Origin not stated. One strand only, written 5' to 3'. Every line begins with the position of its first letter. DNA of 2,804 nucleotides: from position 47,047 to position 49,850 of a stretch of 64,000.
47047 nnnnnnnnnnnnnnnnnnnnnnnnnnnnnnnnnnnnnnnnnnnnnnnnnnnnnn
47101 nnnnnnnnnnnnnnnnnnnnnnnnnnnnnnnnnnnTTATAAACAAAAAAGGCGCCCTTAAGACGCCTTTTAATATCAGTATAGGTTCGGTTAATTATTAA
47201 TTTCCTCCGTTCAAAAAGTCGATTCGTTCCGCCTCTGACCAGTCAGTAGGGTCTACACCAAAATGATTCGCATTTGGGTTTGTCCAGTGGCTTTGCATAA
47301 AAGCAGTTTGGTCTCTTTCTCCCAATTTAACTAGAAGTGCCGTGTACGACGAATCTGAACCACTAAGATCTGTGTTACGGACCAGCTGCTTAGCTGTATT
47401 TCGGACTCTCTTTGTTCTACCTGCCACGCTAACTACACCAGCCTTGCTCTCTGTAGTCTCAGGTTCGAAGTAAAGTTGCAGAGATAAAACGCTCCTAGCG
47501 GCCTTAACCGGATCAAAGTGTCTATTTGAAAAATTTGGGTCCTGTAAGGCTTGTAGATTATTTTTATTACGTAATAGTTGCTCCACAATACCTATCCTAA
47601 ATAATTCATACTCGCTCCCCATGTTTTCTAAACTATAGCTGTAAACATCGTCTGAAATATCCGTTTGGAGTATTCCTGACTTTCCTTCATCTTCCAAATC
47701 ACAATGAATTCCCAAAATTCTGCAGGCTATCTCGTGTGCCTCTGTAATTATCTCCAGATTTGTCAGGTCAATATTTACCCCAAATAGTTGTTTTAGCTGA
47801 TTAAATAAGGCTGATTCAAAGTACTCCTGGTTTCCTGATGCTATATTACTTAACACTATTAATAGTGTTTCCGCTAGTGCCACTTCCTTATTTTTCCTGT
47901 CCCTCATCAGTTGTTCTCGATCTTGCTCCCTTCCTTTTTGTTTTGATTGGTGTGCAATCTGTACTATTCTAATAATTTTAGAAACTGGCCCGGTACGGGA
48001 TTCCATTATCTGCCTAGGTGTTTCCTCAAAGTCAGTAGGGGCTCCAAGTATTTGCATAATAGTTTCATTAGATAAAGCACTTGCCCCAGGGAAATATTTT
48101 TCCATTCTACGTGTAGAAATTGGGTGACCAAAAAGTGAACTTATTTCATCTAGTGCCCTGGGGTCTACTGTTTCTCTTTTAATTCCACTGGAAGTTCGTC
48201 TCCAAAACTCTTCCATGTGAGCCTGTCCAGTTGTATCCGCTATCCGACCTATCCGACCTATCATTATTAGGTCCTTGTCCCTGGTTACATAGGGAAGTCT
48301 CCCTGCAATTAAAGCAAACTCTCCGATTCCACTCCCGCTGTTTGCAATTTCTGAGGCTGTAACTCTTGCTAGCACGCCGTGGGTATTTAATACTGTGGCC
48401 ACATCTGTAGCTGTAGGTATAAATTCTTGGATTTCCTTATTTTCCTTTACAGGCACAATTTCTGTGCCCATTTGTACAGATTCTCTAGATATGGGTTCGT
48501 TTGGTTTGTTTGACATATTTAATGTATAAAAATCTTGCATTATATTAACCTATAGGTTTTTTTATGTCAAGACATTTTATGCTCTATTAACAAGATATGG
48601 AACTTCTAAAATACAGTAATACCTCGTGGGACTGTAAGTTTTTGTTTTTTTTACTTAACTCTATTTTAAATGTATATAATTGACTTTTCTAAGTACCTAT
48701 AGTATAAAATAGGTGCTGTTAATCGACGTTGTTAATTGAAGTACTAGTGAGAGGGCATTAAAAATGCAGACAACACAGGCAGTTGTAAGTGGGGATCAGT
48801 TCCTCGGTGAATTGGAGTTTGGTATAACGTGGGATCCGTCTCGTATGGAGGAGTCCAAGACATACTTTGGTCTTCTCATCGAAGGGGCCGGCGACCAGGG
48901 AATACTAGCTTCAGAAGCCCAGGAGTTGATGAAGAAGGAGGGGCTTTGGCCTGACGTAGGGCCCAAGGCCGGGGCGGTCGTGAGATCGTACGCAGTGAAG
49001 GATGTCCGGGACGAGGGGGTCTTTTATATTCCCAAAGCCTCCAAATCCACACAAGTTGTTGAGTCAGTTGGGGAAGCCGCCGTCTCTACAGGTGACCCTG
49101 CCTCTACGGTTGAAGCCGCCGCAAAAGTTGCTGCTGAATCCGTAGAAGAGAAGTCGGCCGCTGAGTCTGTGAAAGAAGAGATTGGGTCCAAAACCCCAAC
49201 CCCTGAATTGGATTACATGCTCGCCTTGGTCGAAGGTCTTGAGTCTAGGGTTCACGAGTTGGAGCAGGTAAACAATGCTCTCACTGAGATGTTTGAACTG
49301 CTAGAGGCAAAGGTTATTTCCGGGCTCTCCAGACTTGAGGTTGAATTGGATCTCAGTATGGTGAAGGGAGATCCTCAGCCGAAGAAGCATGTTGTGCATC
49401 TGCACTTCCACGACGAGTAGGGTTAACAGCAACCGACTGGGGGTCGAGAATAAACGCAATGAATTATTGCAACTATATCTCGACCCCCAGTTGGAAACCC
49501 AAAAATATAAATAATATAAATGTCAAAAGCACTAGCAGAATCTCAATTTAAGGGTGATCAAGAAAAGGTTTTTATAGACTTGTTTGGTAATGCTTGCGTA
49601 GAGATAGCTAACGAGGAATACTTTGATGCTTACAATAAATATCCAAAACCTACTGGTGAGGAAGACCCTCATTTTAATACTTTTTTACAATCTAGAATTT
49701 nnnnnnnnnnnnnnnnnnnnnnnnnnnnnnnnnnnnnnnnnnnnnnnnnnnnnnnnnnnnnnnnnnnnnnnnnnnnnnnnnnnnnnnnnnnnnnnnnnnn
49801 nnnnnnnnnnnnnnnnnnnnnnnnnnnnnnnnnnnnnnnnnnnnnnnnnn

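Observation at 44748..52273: Four large proteins with no recognisable motifs (795, 447, 218 and 917 aa) inserted between secE-nusG-rplKAJL and rpmG/tRNA-Trp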

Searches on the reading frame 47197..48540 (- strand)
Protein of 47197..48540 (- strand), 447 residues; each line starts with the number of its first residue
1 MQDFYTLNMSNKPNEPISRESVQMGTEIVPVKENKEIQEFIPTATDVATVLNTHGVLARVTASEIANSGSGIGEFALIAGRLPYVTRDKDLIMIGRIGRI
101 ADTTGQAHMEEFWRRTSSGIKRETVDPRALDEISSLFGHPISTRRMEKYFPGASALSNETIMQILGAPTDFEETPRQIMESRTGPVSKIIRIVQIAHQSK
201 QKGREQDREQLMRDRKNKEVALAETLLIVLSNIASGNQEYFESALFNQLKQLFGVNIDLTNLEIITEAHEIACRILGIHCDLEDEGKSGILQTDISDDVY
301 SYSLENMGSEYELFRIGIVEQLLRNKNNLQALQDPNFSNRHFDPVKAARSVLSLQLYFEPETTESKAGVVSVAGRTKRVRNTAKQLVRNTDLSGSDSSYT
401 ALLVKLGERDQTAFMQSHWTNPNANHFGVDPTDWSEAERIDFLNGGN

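Call 4: search_protein_families(library=pfam, proteins=[window:47197-48540:-], max_evalue=0.01)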
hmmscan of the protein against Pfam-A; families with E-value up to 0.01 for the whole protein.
window:47197-48540:- (447 aa): 0 families

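Call 5: search_protein_families(library=ncbifam, proteins=[window:47197-48540:-], max_evalue=0.01)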
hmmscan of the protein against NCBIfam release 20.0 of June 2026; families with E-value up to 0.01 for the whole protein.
window:47197-48540:- (447 aa): 0 families

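Call 19: search_protein_families(library=phrogs, proteins=[window:47197-48540:-], max_evalue=1)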
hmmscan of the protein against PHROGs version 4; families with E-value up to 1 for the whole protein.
window:47197-48540:- (447 aa): 0 families

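Call 20: search_protein_families(library=padloc, proteins=[window:47197-48540:-], max_evalue=1)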
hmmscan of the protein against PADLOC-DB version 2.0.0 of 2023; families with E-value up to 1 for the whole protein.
window:47197-48540:- (447 aa): 0 families

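Call 44: search_solved_structures(query=window:47197-48540:-, max_evalue=1)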
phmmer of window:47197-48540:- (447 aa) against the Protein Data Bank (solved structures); distinct sequences matched with E-value up to 1: 0.

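Call 63: search_solved_structures(query=A4, max_evalue=10)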
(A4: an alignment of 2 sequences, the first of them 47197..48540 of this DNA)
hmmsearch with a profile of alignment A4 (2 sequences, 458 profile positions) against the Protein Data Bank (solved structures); distinct sequences matched with E-value up to 10: 2.
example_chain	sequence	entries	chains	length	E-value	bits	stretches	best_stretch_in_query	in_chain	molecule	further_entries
1tue_B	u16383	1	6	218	0.3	13.1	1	382-444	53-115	Regulatory protein E2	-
8erw_A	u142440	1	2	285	1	11.4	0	185-234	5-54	C2HR4_8r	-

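Call 81: find_related_loci(query=A4, collection=metagenome_contigs, flank=10000)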
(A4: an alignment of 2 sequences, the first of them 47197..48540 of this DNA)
Query A4 (447 aa) in metagenome_contigs; peptide patterns used: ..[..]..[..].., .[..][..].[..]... (x = any residue, [..] = any of these).
233 stretches matched a pattern, but none encodes a relative of the query by tblastn (E <= 1e-3).

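Call 82: find_related_loci(query=A4, collection=viral_contigs, flank=10000)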
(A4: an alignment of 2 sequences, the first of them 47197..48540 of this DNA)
Query A4 (447 aa) in viral_contigs; peptide patterns used: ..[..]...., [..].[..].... (x = any residue, [..] = any of these).
80 stretches matched a pattern, but none encodes a relative of the query by tblastn (E <= 1e-3).

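Call 95: search_dna_similar(query=window:47197-48540:-, collection=phages, mode=protein, max_evalue=0.01, max_rows=5)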
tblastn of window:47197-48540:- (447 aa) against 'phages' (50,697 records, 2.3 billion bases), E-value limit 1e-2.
No match.
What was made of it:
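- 47197..48540 (-): p447: 447-aa soluble protein of unknown family, first gene of the leftward operon (an alternative 439-aa start is called in some assemblies). No hits (calls 4, 5, 19, 20, 44, 63, 95).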

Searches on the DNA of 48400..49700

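Call 25: search_rna_families(source=window, start=48400, end=49700, threshold=evalue, max_evalue=1)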
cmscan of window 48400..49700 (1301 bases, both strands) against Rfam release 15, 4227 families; matches with E-value up to 1: 1.
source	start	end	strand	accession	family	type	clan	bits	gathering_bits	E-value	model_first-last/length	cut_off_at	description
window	49421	49496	-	RF00766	mir-335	Gene; miRNA;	-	22.5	64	0.039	1-92/92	no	mir-335 microRNA precursor family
